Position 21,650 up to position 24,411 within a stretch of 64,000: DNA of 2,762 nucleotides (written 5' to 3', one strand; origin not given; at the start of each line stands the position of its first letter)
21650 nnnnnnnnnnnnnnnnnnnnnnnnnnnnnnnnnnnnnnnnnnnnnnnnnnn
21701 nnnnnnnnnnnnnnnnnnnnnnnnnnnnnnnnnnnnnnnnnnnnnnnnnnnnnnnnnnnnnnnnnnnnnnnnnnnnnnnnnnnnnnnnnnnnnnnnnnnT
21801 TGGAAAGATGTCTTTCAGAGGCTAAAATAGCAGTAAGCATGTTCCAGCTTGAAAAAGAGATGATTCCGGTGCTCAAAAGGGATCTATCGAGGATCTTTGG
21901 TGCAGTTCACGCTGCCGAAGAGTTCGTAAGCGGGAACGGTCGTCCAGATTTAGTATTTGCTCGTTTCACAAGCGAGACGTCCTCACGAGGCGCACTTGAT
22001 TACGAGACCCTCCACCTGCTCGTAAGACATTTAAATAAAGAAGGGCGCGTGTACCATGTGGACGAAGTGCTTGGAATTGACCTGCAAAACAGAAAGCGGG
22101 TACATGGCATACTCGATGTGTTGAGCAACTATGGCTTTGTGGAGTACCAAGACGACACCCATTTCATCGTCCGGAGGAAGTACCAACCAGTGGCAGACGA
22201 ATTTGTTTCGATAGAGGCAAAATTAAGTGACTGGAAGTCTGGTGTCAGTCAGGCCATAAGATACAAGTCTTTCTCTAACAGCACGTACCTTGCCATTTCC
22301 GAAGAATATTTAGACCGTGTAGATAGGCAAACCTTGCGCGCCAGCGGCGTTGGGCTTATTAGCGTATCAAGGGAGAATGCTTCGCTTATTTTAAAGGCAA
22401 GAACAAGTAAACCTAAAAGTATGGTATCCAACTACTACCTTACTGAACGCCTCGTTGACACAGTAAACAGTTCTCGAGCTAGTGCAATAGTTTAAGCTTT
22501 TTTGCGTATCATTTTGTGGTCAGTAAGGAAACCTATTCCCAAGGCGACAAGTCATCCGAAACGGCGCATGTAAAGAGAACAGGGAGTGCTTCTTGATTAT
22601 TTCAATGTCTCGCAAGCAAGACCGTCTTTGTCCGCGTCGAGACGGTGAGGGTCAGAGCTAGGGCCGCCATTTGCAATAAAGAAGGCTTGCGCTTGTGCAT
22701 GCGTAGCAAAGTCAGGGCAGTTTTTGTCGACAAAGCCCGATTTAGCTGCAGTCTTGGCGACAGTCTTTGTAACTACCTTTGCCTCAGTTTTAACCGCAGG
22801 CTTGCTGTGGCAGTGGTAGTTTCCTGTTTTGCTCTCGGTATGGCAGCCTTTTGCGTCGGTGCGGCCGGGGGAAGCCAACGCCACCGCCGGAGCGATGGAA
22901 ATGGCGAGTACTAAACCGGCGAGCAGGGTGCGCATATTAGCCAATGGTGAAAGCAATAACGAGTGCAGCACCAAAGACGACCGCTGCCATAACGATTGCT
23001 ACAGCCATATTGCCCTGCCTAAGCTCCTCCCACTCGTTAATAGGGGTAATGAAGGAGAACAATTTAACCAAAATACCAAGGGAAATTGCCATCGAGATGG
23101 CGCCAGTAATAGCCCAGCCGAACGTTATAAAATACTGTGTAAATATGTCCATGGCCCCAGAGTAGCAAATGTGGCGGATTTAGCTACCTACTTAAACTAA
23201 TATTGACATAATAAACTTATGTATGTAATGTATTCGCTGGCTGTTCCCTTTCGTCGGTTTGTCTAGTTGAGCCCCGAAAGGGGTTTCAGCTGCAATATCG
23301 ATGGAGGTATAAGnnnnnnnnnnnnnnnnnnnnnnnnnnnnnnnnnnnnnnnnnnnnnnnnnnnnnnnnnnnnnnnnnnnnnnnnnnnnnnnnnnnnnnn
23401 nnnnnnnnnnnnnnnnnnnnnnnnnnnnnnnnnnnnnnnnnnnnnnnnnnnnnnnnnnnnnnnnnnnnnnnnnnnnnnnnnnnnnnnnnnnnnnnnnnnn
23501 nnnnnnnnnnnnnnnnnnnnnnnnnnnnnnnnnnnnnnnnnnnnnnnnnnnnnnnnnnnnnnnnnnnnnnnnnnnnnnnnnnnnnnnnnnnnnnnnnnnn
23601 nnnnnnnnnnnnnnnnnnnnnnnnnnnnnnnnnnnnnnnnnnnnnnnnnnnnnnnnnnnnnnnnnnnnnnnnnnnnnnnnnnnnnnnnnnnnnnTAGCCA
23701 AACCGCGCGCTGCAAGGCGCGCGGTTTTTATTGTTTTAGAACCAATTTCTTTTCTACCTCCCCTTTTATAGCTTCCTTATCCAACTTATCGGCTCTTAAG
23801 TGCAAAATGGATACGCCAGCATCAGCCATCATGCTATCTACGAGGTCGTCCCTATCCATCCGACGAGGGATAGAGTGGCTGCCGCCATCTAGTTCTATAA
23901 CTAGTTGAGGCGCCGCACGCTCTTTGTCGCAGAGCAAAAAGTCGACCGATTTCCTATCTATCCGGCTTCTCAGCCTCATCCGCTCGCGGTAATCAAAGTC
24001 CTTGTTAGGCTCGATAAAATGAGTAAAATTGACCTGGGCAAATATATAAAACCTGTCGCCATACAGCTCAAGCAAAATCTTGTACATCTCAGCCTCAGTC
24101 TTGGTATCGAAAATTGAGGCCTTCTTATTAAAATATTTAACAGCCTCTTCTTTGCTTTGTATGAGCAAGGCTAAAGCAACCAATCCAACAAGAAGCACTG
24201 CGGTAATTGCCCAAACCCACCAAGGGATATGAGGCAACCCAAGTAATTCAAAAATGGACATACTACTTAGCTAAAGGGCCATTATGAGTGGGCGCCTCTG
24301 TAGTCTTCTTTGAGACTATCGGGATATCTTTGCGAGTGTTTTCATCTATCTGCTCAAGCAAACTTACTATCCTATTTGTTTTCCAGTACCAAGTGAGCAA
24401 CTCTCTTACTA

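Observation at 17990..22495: Divergent three-gene locus (Cas4-like DUF2779 nuclease | Ser/Thr kinase fused to an unknown domain | PD-(D/E)xK-like protein), visibly AT-richer than its surroundings: candidate undescribed defence or signalling system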

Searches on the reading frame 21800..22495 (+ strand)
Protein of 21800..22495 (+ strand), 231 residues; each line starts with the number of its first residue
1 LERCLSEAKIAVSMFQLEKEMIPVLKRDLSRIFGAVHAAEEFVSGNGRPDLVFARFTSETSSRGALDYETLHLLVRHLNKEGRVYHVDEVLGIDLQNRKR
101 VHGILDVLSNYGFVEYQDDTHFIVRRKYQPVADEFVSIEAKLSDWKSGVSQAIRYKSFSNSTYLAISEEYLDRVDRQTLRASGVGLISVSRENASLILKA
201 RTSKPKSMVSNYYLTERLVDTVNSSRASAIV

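Call 3: search_protein_families(library=pfam, proteins=[window:21800-22495:+], max_evalue=0.1)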
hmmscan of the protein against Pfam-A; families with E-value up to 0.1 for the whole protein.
window:21800-22495:+ (231 aa): 1 family
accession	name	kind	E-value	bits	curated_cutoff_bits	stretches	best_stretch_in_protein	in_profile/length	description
PF01978.25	TrmB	-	0.072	13.4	25.6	0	78-131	19-65/68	Sugar-specific transcriptional regulator TrmB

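Call 4: search_protein_families(library=padloc, proteins=[window:21800-22495:+], max_evalue=0.1)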
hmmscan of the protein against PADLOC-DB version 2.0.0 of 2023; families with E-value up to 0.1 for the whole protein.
window:21800-22495:+ (231 aa): 1 family
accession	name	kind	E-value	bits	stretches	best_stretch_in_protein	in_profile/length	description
PDLC00480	JetB1|JetB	-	0.0089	13.5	1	91-125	174-208/247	DUF4194 domain; MukE-like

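Call 5: search_protein_families(library=ncbifam, proteins=[window:21800-22495:+], max_evalue=0.1)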
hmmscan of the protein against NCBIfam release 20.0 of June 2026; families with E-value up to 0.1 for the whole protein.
window:21800-22495:+ (231 aa): 3 families
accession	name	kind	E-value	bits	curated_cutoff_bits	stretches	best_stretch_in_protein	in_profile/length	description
NF053561.1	Rkd2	equivalog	0.026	14.2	290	1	160-223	65-129/196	arcadin-2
NF033832.1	sce7726_fam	subfamily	0.07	13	70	0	150-210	65-123/184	sce7726 family protein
NF033441.0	BREX_BrxC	hypoth_equivalog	0.074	11.2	400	1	95-163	513-581/1173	BREX system P-loop protein BrxC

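Call 7: find_homologous_proteins(query=window:21800-22492:+)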
Query window:21800-22492:+ (231 aa): 47 proteins with E <= 0.001 among 322 candidates.
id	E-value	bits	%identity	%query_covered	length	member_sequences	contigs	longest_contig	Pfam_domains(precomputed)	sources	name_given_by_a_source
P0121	2.0e-135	467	100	94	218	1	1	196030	-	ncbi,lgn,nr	ncbi:MAG: hypothetical protein JWL87_108 [Candidatus Adlerbacteria bacterium]|nr:hypothetical protei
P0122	3.6e-111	388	83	92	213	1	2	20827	-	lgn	-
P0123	1.2e-87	311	67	89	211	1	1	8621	-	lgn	-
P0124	3.5e-86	306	65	92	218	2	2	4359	-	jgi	jgi:ribosomal protein S18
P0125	7.3e-86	305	66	90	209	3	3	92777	-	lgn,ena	-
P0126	2.6e-85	303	65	93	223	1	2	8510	-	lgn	-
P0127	3.1e-85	303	67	90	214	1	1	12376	-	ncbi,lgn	-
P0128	5.0e-85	302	66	90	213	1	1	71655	-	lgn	-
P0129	1.8e-84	300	65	90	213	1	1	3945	-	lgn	-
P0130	2.4e-84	300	64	90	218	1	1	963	-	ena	-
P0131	2.4e-84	300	65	90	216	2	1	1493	-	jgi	jgi:ribosomal protein S18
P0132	8.3e-83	295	65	90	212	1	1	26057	-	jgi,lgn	jgi:hypothetical protein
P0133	1.2e-82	295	62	90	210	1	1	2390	-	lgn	-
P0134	1.3e-82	294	64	90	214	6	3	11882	-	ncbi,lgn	-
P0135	1.4e-82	294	62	91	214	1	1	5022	-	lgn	-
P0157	5.5e-29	119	34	90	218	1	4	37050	-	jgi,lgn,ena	-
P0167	5.9e-20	90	29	89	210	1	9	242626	-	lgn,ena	-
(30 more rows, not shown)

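Call 31: predict_structure(alignment_id=A3)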
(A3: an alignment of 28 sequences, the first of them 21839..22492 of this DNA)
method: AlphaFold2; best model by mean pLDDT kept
length: 218 residues; sequences in the alignment: 28
mean_pLDDT: 88.0   pTM: 0.85
mean pLDDT of the five models: 88.0, 86.2, 83.8, 82.5, 77.8
residues with pLDDT >= 90: 130; 70-90: 66; 50-70: 19; < 50: 3
segments of 3 or more residues with pLDDT < 50: none
pLDDT, mean of each block of 10 residues (from residue 1): 93 94 86 90 63 81 89 77 73 90 93 88 96 97 96 98 98 98 97 92 84 59
secondary structure, 60 per line:
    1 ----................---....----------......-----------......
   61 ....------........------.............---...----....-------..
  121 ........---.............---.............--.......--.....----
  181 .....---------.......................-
elements in order: H5-20 E24-27 E38-43 H55-64 E71-73 H74-78 H85-97 E101-103 E108-111 E119-128 H132-144 E148-154 H155-160 H163-169 E172-176 E181-185 H195-217

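Call 97: search_protein_families(library=phrogs, proteins=[window:21839-22492:+], max_evalue=0.01)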
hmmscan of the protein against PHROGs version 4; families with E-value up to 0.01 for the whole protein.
window:21839-22492:+ (218 aa): 0 families

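Call 104: find_encoding_contigs(protein=P0167, flank=5000, max_places=2)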
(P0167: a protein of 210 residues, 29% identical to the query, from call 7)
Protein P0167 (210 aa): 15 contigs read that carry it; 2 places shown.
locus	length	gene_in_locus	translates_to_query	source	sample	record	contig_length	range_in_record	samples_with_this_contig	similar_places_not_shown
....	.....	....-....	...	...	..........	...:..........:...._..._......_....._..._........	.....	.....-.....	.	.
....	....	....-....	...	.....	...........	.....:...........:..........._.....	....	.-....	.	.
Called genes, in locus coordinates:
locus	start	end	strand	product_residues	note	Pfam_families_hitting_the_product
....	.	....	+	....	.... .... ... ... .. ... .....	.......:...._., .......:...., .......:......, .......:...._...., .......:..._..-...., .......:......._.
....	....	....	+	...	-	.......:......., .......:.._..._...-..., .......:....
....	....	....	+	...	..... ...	-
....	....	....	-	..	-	-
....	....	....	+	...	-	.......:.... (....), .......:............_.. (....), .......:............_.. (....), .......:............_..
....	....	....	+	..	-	-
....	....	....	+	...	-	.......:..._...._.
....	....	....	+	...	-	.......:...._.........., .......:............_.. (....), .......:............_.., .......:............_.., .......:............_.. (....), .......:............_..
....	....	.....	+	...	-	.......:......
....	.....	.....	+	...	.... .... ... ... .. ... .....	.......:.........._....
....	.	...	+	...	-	?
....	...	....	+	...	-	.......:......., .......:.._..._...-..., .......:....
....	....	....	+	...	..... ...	-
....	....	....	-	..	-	-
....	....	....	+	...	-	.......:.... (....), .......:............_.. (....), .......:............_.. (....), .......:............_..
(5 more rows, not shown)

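Call 105: find_encoding_contigs(protein=P0157, flank=5000, max_places=2)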
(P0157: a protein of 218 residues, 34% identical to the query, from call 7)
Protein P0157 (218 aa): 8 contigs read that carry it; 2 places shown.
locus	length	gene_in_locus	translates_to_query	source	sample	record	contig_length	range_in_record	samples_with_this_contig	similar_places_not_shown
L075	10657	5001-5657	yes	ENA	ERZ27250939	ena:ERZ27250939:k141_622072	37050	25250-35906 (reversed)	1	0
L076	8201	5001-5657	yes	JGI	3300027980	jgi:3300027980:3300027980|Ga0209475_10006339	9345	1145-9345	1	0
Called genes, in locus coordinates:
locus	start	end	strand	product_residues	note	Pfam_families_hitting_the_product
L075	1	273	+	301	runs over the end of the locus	PF14338:Mrr_N, PF04471:Mrr_cat, PF22722:NA-iREase1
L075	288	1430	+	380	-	-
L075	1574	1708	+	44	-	PF12161:HsdM_N (weak)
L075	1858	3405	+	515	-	PF00665:rve (faint), PF22483:Mu-transpos_C_2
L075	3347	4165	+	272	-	PF01695:IstB_IS21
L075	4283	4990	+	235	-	-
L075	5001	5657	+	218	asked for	-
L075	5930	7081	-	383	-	PF14319:Zn_Tnp_IS91, PF04986:Y2_Tnp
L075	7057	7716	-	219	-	PF00589:Phage_integrase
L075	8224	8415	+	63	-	-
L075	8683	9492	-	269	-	PF00535:Glycos_transf_2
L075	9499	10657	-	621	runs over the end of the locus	PF00664:ABC_membrane, PF00005:ABC_tran, PF02463:SMC_N (weak), PF13304:AAA_21 (weak)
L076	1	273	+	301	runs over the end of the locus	PF14338:Mrr_N, PF04471:Mrr_cat, PF22722:NA-iREase1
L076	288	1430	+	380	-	-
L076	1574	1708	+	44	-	PF12161:HsdM_N (weak)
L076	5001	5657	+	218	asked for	-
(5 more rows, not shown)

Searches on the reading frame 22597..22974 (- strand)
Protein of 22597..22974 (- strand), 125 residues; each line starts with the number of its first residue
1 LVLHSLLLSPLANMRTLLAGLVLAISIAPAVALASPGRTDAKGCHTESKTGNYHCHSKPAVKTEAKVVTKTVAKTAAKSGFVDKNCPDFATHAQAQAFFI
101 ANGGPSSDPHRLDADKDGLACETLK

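Call 3: search_protein_families(library=pfam, proteins=[window:22597-22974:-], max_evalue=0.1)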
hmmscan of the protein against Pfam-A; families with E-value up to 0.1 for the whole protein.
window:22597-22974:- (125 aa): 1 family
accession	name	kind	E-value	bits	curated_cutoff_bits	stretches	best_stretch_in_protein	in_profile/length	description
PF05901.16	Excalibur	-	3.7e-06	27.6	22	1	84-122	2-36/36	Excalibur calcium-binding domain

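Call 4: search_protein_families(library=padloc, proteins=[window:22597-22974:-], max_evalue=0.1)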
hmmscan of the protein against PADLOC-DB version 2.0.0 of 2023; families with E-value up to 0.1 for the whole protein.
window:22597-22974:- (125 aa): 0 families

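Call 5: search_protein_families(library=ncbifam, proteins=[window:22597-22974:-], max_evalue=0.1)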
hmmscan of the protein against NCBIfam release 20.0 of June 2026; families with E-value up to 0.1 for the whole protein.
window:22597-22974:- (125 aa): 1 family
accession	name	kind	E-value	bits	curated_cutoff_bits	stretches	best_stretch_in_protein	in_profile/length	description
NF033223.2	YHYH_alt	domain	3.1e-13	49.8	30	1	32-56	1-25/25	YHYH domain-containing protein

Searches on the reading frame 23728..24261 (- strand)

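Call 3: search_protein_families(library=pfam, proteins=[window:23728-24261:-], max_evalue=0.1)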
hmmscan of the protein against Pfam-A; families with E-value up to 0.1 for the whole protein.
window:23728-24261:- (177 aa): 2 families
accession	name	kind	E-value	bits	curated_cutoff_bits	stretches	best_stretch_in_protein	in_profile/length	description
PF10881.14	DUF2726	-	1.5e-23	83.3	24.7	1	53-163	6-117/126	Protein of unknown function (DUF2726)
PF04480.18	DUF559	-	0.00017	21.9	20.6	1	98-163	38-96/109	Protein of unknown function (DUF559)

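Call 4: search_protein_families(library=padloc, proteins=[window:23728-24261:-], max_evalue=0.1)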
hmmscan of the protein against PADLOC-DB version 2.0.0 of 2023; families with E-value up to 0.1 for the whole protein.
window:23728-24261:- (177 aa): 1 family
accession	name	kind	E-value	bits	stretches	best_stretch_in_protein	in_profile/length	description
PDLC02868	DpdF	-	0.023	10.4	1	96-160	74-133/1078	DpdF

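Call 5: search_protein_families(library=ncbifam, proteins=[window:23728-24261:-], max_evalue=0.1)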
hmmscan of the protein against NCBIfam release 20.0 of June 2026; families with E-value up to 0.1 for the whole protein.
window:23728-24261:- (177 aa): 0 families

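Call 97: search_protein_families(library=phrogs, proteins=[window:23728-24258:-], max_evalue=0.01)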
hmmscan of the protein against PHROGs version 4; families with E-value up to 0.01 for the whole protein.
window:23728-24258:- (176 aa): 2 families
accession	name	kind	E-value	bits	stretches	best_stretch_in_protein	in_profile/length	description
phrog_14167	-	unknown function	4.6e-11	43.6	1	42-174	73-197/209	-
phrog_9529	-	unknown function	0.0049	17.6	1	93-163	114-183/247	-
